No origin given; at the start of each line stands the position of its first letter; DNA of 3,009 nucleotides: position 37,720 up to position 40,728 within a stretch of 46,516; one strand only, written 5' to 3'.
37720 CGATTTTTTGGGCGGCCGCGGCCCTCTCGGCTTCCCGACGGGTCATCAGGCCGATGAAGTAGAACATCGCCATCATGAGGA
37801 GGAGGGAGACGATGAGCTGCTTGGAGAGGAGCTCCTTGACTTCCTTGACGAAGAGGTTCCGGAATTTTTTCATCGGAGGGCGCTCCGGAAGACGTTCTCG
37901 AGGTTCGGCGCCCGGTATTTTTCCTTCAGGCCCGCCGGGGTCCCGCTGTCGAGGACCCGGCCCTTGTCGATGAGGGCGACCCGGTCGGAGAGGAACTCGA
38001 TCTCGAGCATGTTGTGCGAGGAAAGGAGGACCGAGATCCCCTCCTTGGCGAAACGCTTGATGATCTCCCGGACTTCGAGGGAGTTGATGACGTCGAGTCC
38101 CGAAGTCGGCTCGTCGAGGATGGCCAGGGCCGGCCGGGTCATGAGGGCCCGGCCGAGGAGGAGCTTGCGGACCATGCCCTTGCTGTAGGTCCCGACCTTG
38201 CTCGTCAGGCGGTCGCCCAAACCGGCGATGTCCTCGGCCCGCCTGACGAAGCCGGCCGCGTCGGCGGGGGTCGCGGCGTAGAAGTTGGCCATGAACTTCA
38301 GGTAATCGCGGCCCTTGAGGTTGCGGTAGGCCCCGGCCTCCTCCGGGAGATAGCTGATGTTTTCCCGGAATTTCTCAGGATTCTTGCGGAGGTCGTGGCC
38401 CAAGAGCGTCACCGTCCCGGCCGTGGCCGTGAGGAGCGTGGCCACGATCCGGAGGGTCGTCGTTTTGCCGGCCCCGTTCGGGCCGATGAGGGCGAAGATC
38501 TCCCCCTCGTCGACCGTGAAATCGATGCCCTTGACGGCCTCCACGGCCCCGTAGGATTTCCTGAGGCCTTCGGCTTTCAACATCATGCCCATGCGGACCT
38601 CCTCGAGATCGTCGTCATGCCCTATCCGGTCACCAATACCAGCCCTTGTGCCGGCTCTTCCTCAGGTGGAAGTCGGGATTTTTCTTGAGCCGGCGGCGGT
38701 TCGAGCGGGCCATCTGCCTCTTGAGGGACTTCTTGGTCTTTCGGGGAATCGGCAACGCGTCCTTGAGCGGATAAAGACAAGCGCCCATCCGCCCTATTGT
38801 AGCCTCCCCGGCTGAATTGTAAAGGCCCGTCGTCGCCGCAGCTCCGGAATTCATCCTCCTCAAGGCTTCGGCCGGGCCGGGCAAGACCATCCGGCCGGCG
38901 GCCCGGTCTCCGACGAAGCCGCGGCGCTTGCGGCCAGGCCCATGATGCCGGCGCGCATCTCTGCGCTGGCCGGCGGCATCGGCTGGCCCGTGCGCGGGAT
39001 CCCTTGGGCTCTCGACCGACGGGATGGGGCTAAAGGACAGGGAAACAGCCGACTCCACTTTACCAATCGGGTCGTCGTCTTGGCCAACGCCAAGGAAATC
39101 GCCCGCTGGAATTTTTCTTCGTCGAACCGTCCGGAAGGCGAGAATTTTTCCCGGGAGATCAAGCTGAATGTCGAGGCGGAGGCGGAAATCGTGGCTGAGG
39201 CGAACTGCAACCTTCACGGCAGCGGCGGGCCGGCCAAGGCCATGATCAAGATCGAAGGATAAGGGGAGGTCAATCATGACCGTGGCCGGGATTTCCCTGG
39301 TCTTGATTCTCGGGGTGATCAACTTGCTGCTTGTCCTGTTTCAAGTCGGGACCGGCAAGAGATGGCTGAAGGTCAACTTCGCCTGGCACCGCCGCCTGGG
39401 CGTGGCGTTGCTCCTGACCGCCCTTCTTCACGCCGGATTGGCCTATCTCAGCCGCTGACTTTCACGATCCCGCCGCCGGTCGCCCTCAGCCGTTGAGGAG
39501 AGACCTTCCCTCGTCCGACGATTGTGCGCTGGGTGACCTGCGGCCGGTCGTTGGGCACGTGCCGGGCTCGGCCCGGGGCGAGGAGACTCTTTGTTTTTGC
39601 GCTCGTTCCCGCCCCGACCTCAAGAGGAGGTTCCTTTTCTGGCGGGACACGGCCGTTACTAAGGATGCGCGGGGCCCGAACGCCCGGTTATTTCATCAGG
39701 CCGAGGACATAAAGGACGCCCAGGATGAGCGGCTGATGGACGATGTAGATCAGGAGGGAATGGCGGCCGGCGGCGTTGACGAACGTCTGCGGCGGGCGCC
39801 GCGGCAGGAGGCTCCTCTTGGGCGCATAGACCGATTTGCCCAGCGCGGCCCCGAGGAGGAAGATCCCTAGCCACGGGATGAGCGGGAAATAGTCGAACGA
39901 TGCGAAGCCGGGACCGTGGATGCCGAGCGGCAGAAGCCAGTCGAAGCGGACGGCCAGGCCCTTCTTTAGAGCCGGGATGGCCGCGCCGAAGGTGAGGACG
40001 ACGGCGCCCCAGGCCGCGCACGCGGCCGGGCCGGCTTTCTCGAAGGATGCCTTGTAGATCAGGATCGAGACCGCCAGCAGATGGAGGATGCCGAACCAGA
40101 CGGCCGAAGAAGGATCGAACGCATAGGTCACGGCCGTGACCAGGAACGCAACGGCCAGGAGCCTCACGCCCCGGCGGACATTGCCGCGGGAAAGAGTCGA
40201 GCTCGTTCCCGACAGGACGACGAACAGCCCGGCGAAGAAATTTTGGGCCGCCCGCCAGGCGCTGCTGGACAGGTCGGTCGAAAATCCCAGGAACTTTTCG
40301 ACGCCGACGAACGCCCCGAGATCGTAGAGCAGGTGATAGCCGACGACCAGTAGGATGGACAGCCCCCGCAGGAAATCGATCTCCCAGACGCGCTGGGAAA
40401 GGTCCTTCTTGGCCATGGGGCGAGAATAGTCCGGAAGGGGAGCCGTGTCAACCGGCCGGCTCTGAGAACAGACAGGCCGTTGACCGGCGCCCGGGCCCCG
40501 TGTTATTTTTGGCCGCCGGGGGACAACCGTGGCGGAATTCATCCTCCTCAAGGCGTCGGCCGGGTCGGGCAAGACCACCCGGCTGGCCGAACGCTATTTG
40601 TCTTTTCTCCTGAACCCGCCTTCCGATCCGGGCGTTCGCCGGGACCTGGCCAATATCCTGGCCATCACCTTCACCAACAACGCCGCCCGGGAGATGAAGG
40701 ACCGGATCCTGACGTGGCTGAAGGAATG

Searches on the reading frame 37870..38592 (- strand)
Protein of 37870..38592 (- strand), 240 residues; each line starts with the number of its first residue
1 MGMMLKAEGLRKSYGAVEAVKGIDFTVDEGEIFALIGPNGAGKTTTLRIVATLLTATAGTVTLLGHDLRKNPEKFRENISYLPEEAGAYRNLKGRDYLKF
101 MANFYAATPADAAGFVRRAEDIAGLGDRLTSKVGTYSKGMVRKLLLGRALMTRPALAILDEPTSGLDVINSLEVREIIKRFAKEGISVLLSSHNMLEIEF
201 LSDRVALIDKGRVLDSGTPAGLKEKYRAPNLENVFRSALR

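Call 3: search_protein_families(library=pfam, proteins=[window:37870-38592:-], max_evalue=0.01)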
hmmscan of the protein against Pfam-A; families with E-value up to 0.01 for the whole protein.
window:37870-38592:- (240 aa): 10 families
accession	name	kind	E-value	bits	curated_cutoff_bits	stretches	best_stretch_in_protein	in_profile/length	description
PF00005.33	ABC_tran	-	8.1e-28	98.2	25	1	21-164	2-137/137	ABC transporter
PF13304.12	AAA_21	-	6.3e-12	46.6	27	2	136-198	238-303/304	AAA domain, putative AbiEii toxin, Type IV TA system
PF13604.12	AAA_30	-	7.3e-05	23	27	1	28-66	16-54/191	AAA domain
PF13476.12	AAA_23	-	0.00018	22.6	27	1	18-56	11-45/201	AAA domain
PF25199.1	nSTAND_NTPase5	-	0.00022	21.5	34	1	28-77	39-89/145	Novel STAND NTPase 5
PF13555.12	AAA_29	-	0.0012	18.9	27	1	24-58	16-50/61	P-loop containing region of AAA domain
PF13401.12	AAA_22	-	0.0024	18.6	27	1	31-79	6-54/130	AAA domain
PF00004.35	AAA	-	0.0047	17.8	21.2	1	35-76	3-47/131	ATPase family associated with various cellular activities (AAA)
PF00448.28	SRP54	-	0.0047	17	22.7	1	32-68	3-39/196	SRP54-type protein, GTPase domain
PF13514.12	AAA_27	-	0.0094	16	22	0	13-54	10-50/206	AAA domain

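Call 7: search_protein_families(library=ncbifam, proteins=[window:37870-38592:-], max_evalue=0.01)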
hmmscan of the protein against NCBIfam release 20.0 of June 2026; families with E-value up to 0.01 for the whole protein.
window:37870-38592:- (240 aa): 196 families (the best 25 are shown)
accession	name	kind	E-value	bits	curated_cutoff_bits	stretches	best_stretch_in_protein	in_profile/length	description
TIGR01188.1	drrA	subfamily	3.4e-64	217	312.45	1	12-229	1-218/302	daunorubicin resistance ABC transporter, ATP-binding protein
TIGR03522.1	GldA_ABC_ATP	equivalog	3.1e-50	171.3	402.6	1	3-226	1-223/301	gliding motility-associated ABC transporter ATP-binding subunit GldA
NF033858.1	ABC2_perm_RbbA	equivalog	7.2e-44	149.9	1050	1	4-239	266-501/909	ribosome-associated ATPase/putative transporter RbbA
TIGR03864.1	PQQ_ABC_ATP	hypoth_equivalog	5.2e-43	147.2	302.25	1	5-237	2-234/236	ABC transporter, ATP-binding subunit, PQQ-dependent alcohol dehydrogenase system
TIGR03740.1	galliderm_ABC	subfamily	6e-41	140.6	309.75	1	5-214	1-203/223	lantibiotic protection ABC transporter ATP-binding subunit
TIGR04406.1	LPS_export_lptB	equivalog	5.1e-39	134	240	1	5-223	2-223/239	LPS export ABC transporter ATP-binding protein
NF010060.0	PRK13537.1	equivalog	6.8e-39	133.6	521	1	5-224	16-235/314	nodulation factor ABC transporter ATP-binding protein NodI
NF010059.0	PRK13536.1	equivalog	2.6e-34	118.5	549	1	7-224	46-263/342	nodulation factor ABC transporter ATP-binding protein NodI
NF011967.0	PRK15439.1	equivalog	2e-33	115.6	586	2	4-94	11-103/510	autoinducer 2 ABC transporter ATP-binding protein LsrA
TIGR01288.1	nodI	equivalog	5.6e-33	114.2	424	1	6-225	6-225/303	nodulation factor ABC transporter ATP-binding protein NodI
TIGR03873.1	F420-0_ABC_ATP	hypoth_equivalog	2.7e-31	108.7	372.4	1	5-220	2-222/256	putative F420-0 ABC transporter ATP-binding protein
NF008449.1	PRK11300.1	equivalog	3e-31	108.6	362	2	121-225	139-244/255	high-affinity branched-chain amino acid ABC transporter ATP-binding protein LivG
NF008144.0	PRK10895.1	equivalog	1.2e-30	106.8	381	1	4-223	3-225/241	LPS export ABC transporter ATP-binding protein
NF007082.0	PRK09536.1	equivalog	2.5e-30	105.9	537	1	3-221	2-225/402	corrinoid ABC transporter ATPase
TIGR03265.1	PhnT2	equivalog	2.7e-30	105.8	457.7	1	4-230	4-227/353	putative 2-aminoethylphosphonate ABC transporter ATP-binding protein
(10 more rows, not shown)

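Call 67: search_protein_families(library=padloc, proteins=[window:37870-38592:-], max_evalue=0.001)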
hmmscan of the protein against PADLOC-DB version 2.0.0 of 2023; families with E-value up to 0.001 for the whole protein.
window:37870-38592:- (240 aa): 12 families
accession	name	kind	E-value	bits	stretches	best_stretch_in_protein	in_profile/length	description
PDLC04135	mad3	-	6.5e-25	86.5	2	125-212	253-346/374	mads_3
PDLC04140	mad8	-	1.1e-10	39.6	1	16-196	13-235/314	mads_8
PDLC02980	AriA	-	1.5e-10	39.6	2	134-198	236-303/304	-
PDLC04214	HEC-02A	-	3e-06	24.7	0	143-196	227-280/338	-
PDLC04541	PDC-M25A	-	6.2e-06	23.5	0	24-61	15-52/380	-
PDLC04175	HEC-01A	-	9.9e-05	19.5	0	135-193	248-307/363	-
PDLC04164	AriA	-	0.00019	19.1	0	25-83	22-77/253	-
PDLC04146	HEC-02B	-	0.00032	17.8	0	139-203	225-291/344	-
PDLC02914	ATPase-Toprim_I-B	-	0.00043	17.6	0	23-53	16-48/443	-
PDLC03859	LmuB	-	0.0008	16.7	0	26-63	20-56/611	-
PDLC00271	PtuA1|PtuA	-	0.00086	17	0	19-60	13-53/421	AAA ATPase domain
PDLC00269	PtuA1|PtuA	-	0.0009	16.6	0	33-58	35-60/446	AAA ATPase domain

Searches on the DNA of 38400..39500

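Call 63: search_rna_families(source=window, start=38400, end=39500, threshold=evalue, max_evalue=1)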
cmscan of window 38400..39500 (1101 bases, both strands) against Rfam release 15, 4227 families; matches with E-value up to 1: 0.
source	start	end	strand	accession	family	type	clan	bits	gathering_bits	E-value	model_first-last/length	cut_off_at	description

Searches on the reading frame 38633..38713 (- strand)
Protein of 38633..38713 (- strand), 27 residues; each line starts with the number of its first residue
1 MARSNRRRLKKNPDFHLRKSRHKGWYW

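Call 51: search_protein_families(library=pfam, proteins=[window:38633-38713:-], max_evalue=0.001)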
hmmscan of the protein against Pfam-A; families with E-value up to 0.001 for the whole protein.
seq(27 aa): 0 families

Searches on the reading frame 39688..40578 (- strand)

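Call 51: search_protein_families(library=pfam, proteins=[window:39688-40578:-], max_evalue=0.001)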
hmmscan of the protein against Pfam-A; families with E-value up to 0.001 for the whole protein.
window:39688-40578:- (296 aa): 2 families
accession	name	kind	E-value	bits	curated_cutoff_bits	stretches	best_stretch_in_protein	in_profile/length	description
PF07786.18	HGSNAT_cat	-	4e-50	170.8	22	1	63-283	1-222/222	Heparan-alpha-glucosaminide N-acetyltransferase, catalytic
PF01757.29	Acyl_transf_3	-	3.6e-10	39.8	31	1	66-171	3-109/326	Acyltransferase domain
